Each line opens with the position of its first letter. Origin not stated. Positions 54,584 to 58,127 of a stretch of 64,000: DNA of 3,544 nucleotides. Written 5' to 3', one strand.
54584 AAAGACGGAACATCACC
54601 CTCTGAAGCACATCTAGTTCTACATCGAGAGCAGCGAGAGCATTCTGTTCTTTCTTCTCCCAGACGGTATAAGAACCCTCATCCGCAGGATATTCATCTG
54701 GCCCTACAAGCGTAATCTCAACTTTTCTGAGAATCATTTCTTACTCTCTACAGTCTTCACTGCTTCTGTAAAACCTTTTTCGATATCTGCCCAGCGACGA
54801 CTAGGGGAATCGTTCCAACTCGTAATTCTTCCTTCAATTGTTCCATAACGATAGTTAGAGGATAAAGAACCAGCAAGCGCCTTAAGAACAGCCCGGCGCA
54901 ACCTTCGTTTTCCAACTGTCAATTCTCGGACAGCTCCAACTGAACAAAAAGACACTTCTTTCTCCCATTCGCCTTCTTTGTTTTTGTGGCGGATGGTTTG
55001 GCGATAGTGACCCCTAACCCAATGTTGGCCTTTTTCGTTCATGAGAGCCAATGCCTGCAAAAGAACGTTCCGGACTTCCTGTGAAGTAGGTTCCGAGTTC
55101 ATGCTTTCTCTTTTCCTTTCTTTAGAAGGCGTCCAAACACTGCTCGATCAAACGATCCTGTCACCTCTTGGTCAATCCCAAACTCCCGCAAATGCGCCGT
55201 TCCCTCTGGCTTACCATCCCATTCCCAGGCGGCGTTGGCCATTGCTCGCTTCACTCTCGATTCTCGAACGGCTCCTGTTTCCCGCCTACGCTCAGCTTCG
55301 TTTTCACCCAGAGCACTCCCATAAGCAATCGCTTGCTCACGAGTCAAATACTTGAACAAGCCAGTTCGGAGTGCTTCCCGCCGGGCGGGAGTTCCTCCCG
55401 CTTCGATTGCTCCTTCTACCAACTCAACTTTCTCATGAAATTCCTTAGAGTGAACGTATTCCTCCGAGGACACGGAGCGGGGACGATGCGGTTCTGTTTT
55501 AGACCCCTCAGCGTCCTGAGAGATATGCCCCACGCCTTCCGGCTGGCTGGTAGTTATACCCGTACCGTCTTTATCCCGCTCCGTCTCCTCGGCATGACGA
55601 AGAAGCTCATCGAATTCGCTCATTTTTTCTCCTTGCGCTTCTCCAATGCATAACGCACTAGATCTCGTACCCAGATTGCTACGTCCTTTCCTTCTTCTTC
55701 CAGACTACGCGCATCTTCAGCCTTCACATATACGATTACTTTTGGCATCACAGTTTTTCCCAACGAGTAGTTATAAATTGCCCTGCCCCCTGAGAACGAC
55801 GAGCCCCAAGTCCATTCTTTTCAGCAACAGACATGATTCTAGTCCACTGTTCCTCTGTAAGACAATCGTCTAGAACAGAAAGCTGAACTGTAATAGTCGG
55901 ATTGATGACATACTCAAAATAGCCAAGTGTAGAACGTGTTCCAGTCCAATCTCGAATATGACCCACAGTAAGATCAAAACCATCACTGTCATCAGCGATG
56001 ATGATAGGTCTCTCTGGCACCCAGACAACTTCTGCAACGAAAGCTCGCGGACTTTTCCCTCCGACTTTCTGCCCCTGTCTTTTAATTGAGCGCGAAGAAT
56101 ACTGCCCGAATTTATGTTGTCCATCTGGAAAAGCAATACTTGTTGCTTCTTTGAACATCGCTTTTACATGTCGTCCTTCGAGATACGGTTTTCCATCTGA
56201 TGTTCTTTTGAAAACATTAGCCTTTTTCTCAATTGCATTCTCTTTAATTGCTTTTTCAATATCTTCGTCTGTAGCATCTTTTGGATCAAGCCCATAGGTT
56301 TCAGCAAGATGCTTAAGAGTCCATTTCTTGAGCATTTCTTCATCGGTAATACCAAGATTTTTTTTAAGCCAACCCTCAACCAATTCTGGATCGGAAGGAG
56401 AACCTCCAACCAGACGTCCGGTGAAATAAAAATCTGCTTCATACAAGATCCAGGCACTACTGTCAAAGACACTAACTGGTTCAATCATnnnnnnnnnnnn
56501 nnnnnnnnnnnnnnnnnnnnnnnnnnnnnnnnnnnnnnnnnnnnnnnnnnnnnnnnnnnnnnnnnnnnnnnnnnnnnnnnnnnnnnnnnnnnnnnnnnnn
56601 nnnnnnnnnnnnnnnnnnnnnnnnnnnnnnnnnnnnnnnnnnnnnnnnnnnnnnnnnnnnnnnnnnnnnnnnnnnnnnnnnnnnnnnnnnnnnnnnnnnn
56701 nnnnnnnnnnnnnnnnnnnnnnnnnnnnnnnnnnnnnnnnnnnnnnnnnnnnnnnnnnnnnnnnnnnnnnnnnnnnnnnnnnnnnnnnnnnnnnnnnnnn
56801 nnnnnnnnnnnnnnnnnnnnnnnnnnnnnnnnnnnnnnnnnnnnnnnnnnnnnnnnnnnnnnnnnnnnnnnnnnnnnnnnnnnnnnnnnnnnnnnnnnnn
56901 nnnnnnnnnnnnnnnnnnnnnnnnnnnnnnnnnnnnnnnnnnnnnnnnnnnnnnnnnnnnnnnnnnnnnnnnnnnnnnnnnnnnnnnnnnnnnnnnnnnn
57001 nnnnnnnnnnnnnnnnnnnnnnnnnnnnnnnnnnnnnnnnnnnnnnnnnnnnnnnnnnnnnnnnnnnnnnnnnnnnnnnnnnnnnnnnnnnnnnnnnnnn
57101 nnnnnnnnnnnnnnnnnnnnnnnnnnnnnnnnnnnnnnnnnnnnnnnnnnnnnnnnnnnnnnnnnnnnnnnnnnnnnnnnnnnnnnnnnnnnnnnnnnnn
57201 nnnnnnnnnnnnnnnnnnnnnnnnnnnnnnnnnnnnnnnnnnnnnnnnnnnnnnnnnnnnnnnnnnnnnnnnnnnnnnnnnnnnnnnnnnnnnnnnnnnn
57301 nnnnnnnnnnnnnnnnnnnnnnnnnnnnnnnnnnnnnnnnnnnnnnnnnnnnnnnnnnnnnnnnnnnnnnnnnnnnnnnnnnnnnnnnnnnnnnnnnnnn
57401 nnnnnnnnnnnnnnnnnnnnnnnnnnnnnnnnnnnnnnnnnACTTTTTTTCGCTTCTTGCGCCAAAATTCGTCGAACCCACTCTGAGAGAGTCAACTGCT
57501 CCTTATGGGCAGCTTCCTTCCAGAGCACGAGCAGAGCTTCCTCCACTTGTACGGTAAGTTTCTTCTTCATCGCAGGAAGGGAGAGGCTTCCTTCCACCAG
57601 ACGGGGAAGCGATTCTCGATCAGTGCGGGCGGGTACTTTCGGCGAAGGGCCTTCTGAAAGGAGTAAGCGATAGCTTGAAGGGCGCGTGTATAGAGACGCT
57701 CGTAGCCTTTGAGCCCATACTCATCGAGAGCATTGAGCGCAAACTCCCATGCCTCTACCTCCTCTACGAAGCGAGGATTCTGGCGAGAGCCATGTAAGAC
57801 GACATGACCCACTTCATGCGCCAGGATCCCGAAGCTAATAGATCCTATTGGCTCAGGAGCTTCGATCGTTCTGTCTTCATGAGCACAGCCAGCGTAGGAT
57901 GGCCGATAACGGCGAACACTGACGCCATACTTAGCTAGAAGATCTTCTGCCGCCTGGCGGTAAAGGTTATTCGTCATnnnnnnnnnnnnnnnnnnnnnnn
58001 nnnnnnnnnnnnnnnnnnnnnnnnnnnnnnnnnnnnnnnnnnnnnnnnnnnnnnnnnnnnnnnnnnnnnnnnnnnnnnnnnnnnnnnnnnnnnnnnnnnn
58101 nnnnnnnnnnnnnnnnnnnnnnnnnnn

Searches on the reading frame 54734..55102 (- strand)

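Call 12: search_protein_families(library=pfam, proteins=[window:54734-55102:-], max_evalue=0.1)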
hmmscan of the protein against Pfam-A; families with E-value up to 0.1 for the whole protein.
window:54734-55102:- (122 aa): 1 family
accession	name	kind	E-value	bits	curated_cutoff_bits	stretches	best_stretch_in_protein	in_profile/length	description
PF19698.5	DUF6197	-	7.3e-11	42.8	24.6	1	6-114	2-108/111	Family of unknown function (DUF6197)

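Call 13: search_protein_families(library=phrogs, proteins=[window:54734-55102:-], max_evalue=0.1)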
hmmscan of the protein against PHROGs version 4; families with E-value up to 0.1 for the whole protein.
window:54734-55102:- (122 aa): 2 families
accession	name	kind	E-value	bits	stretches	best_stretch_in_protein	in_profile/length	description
phrog_762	-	unknown function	1.2e-07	32.5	1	8-121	42-154/281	-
phrog_16237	-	unknown function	0.017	15.9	0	42-102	115-179/188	-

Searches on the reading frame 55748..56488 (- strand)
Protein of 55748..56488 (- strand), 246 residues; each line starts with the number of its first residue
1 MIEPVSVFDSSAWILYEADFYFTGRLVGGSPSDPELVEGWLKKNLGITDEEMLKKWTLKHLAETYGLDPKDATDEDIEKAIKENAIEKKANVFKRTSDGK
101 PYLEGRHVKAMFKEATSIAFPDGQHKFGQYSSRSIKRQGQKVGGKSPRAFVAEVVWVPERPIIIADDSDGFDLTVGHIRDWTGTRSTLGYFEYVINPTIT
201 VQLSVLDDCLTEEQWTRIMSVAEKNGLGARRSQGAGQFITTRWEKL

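Call 12: search_protein_families(library=pfam, proteins=[window:55748-56488:-], max_evalue=0.1)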
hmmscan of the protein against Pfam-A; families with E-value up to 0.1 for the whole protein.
window:55748-56488:- (246 aa): 1 family
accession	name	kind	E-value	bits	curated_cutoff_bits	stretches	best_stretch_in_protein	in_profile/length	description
PF01881.21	Cas_Cas6_C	-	0.061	14.6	23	0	193-237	97-122/125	CRISPR associated protein Cas6, C-terminal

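Call 13: search_protein_families(library=phrogs, proteins=[window:55748-56488:-], max_evalue=0.1)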
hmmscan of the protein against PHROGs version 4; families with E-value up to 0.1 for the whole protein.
window:55748-56488:- (246 aa): 1 family
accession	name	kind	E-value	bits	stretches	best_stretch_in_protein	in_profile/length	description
phrog_2976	-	head and packaging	0.047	14.4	1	51-94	225-268/394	head maturation protease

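Call 34: find_homologous_proteins(query=window:55748-56488:-)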
Query window:55748-56488:- (246 aa): 49 proteins with E <= 0.001 among 409 candidates.
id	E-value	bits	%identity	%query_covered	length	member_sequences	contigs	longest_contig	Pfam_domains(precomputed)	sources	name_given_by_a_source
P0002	1.6e-163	560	100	100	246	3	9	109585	-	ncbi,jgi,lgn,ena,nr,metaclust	ncbi:MAG TPA: hypothetical protein VJ044_17285 [Candidatus Hodarchaeales archaeon]|nr:hypothetical p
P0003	3.4e-115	402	73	99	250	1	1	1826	-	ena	-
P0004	6.6e-111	388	69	99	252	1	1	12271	-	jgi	jgi:hypothetical protein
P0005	2.9e-102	360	66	98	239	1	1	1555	-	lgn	-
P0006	2.9e-102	359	64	99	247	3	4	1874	-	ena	-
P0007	6.1e-102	358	65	98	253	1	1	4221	-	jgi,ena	-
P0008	1.5e-100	354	66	99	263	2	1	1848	-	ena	-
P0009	4.9e-100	352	64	98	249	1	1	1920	-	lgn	-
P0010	5.9e-100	352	65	98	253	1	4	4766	-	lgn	-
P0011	7.9e-100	352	64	99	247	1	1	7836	-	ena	-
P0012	1.1e-99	351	65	99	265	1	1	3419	-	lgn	-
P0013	2.5e-99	350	62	99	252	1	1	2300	-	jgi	jgi:hypothetical protein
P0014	2.8e-99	350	65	98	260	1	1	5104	-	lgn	-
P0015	3.1e-98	346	65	98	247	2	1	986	-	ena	-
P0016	3.2e-98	346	64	100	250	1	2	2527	-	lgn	-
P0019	2.5e-97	343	61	99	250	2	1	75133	-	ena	-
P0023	1.4e-96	341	64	98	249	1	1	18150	-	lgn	-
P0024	4.1e-96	339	64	95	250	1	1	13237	-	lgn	-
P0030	4.6e-94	333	63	99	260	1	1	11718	-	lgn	-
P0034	9.9e-93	328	62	98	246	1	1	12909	-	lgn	-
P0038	1.2e-90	321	62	97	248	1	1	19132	-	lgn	-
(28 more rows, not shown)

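Call 35: find_encoding_contigs(protein=P0019, flank=10000, max_places=2)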
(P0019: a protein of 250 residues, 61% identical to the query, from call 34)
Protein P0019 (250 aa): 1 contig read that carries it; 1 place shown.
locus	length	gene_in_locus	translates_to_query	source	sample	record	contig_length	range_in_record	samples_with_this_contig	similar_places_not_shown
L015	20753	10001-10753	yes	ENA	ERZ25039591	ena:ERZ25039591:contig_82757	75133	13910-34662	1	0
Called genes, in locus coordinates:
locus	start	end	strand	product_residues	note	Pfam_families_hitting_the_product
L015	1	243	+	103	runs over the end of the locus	-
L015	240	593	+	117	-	-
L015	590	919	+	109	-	-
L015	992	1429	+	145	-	PF21866:DUF6915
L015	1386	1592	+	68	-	-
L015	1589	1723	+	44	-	-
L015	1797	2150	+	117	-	-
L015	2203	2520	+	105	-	PF12957:DUF3846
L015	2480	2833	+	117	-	-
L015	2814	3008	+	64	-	PF13384:HTH_23 (weak)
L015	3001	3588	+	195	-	-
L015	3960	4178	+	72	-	-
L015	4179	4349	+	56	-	-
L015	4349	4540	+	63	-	-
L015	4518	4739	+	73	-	-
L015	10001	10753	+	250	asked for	-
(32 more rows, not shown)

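Call 36: find_encoding_contigs(protein=P0038, flank=10000, max_places=2)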
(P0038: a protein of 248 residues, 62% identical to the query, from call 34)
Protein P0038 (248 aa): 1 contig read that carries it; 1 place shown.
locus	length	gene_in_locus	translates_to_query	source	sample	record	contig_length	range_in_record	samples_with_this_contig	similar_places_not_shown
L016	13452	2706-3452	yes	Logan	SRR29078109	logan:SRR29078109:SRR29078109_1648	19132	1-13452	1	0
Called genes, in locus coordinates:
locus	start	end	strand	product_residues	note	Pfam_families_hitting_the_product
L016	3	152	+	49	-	?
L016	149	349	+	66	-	-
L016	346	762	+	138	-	-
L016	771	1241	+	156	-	PF05866:RusA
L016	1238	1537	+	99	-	-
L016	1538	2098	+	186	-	-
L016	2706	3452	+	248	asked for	-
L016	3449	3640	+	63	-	-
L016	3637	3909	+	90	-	-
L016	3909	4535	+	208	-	PF00239:Resolvase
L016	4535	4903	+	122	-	-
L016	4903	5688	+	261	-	-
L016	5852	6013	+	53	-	-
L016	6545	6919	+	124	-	-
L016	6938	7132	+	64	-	-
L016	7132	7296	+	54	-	-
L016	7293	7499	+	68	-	-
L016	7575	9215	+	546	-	-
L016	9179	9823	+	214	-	-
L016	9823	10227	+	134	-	-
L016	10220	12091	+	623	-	PF23899:SU10_portal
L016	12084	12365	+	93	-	-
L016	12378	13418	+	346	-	-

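Call 37: find_encoding_contigs(protein=P0023, flank=10000, max_places=2)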
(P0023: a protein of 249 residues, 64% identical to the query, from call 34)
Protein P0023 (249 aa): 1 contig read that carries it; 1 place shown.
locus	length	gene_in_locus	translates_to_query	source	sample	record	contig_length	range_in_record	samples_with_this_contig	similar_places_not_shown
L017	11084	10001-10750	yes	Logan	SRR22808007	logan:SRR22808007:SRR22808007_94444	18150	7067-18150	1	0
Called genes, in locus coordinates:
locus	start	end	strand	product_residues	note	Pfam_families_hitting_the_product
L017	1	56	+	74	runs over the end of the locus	-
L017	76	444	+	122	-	-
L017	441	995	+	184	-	PF00588:SpoU_methylase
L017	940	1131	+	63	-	-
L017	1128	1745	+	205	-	-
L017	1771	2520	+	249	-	PF20188:DUF6551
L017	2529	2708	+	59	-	-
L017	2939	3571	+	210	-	-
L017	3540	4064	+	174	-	-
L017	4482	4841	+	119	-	-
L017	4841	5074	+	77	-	-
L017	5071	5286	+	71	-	-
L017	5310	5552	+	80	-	-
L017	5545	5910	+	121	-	-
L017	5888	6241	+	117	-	-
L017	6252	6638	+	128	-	-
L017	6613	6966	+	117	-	-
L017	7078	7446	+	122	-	-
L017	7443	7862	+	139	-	-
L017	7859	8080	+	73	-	PF01726:LexA_DNA_bind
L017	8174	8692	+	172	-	-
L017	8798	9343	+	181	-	-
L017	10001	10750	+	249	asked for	-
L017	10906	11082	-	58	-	?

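Call 38: find_encoding_contigs(protein=P0004, flank=10000, max_places=2)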
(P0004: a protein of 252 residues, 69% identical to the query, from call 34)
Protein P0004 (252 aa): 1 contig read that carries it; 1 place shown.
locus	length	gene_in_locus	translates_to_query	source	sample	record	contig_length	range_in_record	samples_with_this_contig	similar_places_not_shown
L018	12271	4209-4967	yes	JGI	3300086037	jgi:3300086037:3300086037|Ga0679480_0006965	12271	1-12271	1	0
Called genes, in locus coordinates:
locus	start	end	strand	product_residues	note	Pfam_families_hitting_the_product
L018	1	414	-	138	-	?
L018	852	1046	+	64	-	-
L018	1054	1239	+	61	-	-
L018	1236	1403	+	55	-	-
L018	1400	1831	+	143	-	-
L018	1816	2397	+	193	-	-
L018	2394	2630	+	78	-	-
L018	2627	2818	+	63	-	-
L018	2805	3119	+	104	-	PF01807:Zn_ribbon_DnaG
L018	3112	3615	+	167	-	-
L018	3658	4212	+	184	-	-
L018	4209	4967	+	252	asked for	-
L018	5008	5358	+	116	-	-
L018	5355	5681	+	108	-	-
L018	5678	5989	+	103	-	-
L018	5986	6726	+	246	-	PF00149:Metallophos (weak)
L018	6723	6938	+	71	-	-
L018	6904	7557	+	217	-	-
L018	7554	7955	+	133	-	-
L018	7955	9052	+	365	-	-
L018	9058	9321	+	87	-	-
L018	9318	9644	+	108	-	-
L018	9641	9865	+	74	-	-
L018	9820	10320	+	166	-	-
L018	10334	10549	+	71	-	-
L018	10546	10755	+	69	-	-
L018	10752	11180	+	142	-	-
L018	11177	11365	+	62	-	-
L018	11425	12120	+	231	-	-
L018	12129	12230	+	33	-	-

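Call 53: find_encoding_contigs(protein=P0024, flank=10000, max_places=1)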
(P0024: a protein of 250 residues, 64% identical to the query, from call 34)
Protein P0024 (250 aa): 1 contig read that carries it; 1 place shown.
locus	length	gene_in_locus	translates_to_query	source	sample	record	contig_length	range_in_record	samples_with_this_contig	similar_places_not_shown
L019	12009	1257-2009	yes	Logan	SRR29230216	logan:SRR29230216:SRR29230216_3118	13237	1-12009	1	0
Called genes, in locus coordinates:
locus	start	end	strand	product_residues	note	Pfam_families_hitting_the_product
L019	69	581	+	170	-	-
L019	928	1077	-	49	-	-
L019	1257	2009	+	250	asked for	-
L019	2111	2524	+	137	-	-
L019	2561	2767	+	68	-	-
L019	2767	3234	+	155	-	-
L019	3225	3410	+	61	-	-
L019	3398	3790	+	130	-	-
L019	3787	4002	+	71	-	-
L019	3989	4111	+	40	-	-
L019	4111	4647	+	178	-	-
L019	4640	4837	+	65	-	-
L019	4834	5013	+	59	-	-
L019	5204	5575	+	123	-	-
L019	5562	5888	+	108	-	-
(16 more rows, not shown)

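Call 54: find_encoding_contigs(protein=P0034, flank=10000, max_places=1)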
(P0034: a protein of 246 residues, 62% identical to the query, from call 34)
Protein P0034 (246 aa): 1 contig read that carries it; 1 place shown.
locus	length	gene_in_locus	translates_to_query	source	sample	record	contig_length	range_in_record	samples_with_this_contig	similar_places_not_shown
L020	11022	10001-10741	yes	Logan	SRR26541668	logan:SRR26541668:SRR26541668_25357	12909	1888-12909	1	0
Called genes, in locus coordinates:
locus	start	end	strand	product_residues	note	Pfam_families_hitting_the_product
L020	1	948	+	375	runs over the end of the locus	-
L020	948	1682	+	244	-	-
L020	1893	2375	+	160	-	-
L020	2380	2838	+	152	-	PF05622:HOOK (weak)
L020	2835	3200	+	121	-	-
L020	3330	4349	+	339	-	PF12224:Amidoligase_2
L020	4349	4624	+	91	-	-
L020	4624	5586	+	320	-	PF13522:GATase_6, PF13537:GATase_7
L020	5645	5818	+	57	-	-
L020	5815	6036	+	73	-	-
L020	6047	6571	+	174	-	-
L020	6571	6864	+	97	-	-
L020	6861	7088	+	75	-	-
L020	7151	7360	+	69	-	-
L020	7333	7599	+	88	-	-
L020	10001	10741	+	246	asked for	-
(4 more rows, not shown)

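Call 55: find_encoding_contigs(protein=P0030, flank=10000, max_places=1)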
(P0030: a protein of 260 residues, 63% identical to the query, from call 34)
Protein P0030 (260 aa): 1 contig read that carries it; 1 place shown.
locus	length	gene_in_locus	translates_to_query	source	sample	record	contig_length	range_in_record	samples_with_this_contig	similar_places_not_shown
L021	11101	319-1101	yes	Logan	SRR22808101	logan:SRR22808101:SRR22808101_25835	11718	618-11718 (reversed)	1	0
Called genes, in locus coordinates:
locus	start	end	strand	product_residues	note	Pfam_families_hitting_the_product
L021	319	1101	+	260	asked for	-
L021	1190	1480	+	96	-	-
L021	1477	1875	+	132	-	-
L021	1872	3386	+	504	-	PF00709:Adenylsucc_synt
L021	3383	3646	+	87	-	-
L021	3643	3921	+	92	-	-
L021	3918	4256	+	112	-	-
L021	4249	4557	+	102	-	-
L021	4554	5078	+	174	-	-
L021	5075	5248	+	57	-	-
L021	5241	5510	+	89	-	-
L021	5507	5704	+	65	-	-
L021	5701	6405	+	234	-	-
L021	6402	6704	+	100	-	-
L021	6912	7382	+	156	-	-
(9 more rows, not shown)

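Call 110: search_solved_structures(query=A7, max_evalue=1)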
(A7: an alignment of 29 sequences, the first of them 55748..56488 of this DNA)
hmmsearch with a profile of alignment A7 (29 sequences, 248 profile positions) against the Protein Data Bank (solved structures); distinct sequences matched with E-value up to 1: 0.

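Call 111: search_protein_families(library=padloc, proteins=[window:55748-56488:-], max_evalue=0.1)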
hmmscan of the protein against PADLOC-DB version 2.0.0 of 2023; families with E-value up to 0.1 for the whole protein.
window:55748-56488:- (246 aa): 6 families
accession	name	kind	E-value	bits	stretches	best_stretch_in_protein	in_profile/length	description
PDLC01265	Cas6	-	0.0026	16.6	1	193-237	141-177/179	"CAS-I,CAS-II,CAS-III,CAS-IV,CAS-V,CAS-VI; crRNAmaturation"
PDLC01018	Csm4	-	0.0084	13.6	0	212-239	178-205/302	CRISPR type III-A/MTUBE-associated RAMP protein Csm4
PDLC00956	Cas6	-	0.011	14.3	1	194-237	160-198/200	CRISPR-associated endoribonuclease Cas6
PDLC01494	Csm4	-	0.013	13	1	199-244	152-196/297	"CAS-III-A,CAS-III-D; effector_G5"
PDLC01609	Cas6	-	0.024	13.4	0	217-237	114-134/137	"CAS-I,CAS-II,CAS-III,CAS-IV,CAS-V,CAS-VI; crRNAmaturation"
PDLC01276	Csm4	-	0.038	11.7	0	212-239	151-178/268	CAS-III-A; effector_G5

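Call 115: predict_structure(alignment_id=A7)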
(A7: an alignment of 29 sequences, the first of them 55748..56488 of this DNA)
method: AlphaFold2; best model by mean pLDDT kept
length: 246 residues; sequences in the alignment: 29
mean_pLDDT: 77.8   pTM: 0.70
mean pLDDT of the five models: 77.8, 76.7, 76.3, 74.3, 71.1
residues with pLDDT >= 90: 101; 70-90: 52; 50-70: 74; < 50: 19
segments of 3 or more residues with pLDDT < 50: 31-42, 88-90
pLDDT, mean of each block of 10 residues (from residue 1): 83 96 84 45 53 61 64 67 54 83 91 94 82 64 85 95 92 65 64 91 94 95 81 73 96
secondary structure, 60 per line:
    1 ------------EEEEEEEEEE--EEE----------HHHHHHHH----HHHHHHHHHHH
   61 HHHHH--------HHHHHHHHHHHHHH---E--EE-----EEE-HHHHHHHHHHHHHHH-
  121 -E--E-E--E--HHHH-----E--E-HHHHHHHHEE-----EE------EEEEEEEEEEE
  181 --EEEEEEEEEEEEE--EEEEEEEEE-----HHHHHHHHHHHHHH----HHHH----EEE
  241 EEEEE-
elements in order: E13-22 E25-27 H38-45 H50-65 H74-87 E101-103 H105-119 H133-136 H147-154 E170-180 E183-195 E198-206 H212-225 H230-233 E238-245

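Call 126: search_protein_families(library=pfam, proteins=[L018:852-1046:+, L018:1236-1403:+], max_evalue=1)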
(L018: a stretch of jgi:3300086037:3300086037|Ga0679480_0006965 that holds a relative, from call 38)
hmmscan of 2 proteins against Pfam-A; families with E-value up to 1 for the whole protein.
L018:852-1046:+ (64 aa): 0 families

L018:1236-1403:+ (55 aa): 2 families
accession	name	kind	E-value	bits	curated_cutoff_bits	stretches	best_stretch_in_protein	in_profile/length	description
PF06698.16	DUF1192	-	0.024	15.2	25.5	1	22-50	21-48/58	Protein of unknown function (DUF1192)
PF04210.18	MtrG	-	0.16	12.3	27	1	7-32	6-31/64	Tetrahydromethanopterin S-methyltransferase, subunit G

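Call 134: search_protein_families(library=pfam, proteins=[L017:4482-4841:+, L017:4841-5074:+, L017:3540-4064:+, L016:6545-6919:+, L016:6938-7132:+, L016:5852-6013:+, L018:1400-1831:+], max_evalue=1)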
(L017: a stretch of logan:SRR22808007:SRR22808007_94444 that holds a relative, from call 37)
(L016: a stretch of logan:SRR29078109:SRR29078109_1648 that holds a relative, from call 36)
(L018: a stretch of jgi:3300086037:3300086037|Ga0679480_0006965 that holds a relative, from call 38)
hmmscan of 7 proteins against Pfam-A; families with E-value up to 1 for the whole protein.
L017:4482-4841:+ (119 aa): 1 family
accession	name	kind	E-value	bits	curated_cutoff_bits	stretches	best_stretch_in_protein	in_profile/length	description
PF24855.1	DUF7729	-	0.13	12.4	25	1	35-78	138-179/208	Domain of unknown function (DUF7729)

L017:4841-5074:+ (77 aa): 0 families

L017:3540-4064:+ (174 aa): 2 families
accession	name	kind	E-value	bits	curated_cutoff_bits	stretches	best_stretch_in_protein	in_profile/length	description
PF08614.16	ATG16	-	0.049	14.2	33.7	1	77-168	75-164/200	Autophagy protein 16 (ATG16)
PF18595.6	Nuf2_DHR10-like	-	0.46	11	28.4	1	117-168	54-105/117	Nuf2, DHR10-like domain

L016:6545-6919:+ (124 aa): 2 families
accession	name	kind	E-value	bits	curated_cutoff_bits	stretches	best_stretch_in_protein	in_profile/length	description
PF00462.30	Glutaredoxin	-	0.21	12.3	22.9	0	41-74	4-36/60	Glutaredoxin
PF08812.16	YtxC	-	0.25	11.3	33.1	1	4-36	19-51/218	YtxC-like family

L016:6938-7132:+ (64 aa): 1 family
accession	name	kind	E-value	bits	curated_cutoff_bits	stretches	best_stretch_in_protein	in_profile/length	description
PF17243.7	POTRA_TamA_1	-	0.1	13.1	26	1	14-56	5-42/74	POTRA domain TamA domain 1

L016:5852-6013:+ (53 aa): 0 families

L018:1400-1831:+ (143 aa): 1 family
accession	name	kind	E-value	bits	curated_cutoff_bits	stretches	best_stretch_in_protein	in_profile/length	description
PF23183.1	bHLH_NPAS4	-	0.057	13.8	27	1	82-99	7-24/54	NPAS4 bHLH domain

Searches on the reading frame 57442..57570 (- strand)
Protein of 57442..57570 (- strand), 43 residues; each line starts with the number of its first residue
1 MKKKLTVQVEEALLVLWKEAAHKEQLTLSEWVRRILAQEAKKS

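Call 126: search_protein_families(library=pfam, proteins=[window:57442-57570:-], max_evalue=1)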
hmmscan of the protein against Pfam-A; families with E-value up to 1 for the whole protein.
seq(43 aa): 2 families
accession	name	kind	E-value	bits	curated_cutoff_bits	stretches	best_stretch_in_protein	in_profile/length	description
PF19891.5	DUF6364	-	2.2e-05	25.3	27.3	1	1-39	1-39/70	Family of unknown function (DUF6364)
PF19807.5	DUF6290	-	0.036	14.7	27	1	5-37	4-36/72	Family of unknown function (DUF6290)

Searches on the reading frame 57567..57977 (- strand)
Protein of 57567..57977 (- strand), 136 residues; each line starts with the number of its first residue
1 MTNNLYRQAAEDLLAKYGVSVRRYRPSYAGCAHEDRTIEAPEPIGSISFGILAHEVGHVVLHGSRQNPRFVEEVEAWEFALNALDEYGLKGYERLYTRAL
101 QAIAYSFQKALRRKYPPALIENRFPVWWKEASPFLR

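Call 12: search_protein_families(library=pfam, proteins=[window:57567-57977:-], max_evalue=0.1)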
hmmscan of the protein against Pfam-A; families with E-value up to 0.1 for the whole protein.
window:57567-57977:- (136 aa): 0 families

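Call 13: search_protein_families(library=phrogs, proteins=[window:57567-57977:-], max_evalue=0.1)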
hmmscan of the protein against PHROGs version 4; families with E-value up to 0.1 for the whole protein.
window:57567-57977:- (136 aa): 2 families
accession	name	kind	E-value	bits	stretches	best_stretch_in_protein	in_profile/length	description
phrog_17316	-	unknown function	0.054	14.6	1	8-42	49-83/104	-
phrog_87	-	other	0.069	13.9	0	51-87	88-130/227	metallo-protease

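Call 21: find_related_loci(query=window:57567-57977:-, collection=viral_contigs, flank=6000)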
Query window:57567-57977:- (136 aa) in viral_contigs; peptide patterns used: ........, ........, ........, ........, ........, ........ (x = any residue, [..] = any of these).
21 stretches matched a pattern; 2 encode a relative of the query (tblastn E <= 1e-3); 2 distinct loci.
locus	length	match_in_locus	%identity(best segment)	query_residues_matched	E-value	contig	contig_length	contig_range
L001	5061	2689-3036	52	19-131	6e-36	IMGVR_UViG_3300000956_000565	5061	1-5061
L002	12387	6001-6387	48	6-131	2e-31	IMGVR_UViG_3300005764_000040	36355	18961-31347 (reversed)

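Call 111: search_protein_families(library=padloc, proteins=[window:57567-57977:-], max_evalue=0.1)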
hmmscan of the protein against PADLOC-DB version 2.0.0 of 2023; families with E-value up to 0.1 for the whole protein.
window:57567-57977:- (136 aa): 6 families
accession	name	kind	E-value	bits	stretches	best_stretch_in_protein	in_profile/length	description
PDLC03953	RmrA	-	5.2e-05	20.6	1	52-80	212-239/373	-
PDLC03011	peptidase_U41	-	7e-05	20.5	1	38-84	150-195/378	-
PDLC03949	RmrA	-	0.0032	14.4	1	52-80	193-221/363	-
PDLC03954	RmrA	-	0.015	12.2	1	52-67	212-227/380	-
PDLC03943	RmrA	-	0.056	10.5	1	52-80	196-224/370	-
PDLC03948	RmrA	-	0.057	10.3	1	52-74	211-233/397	-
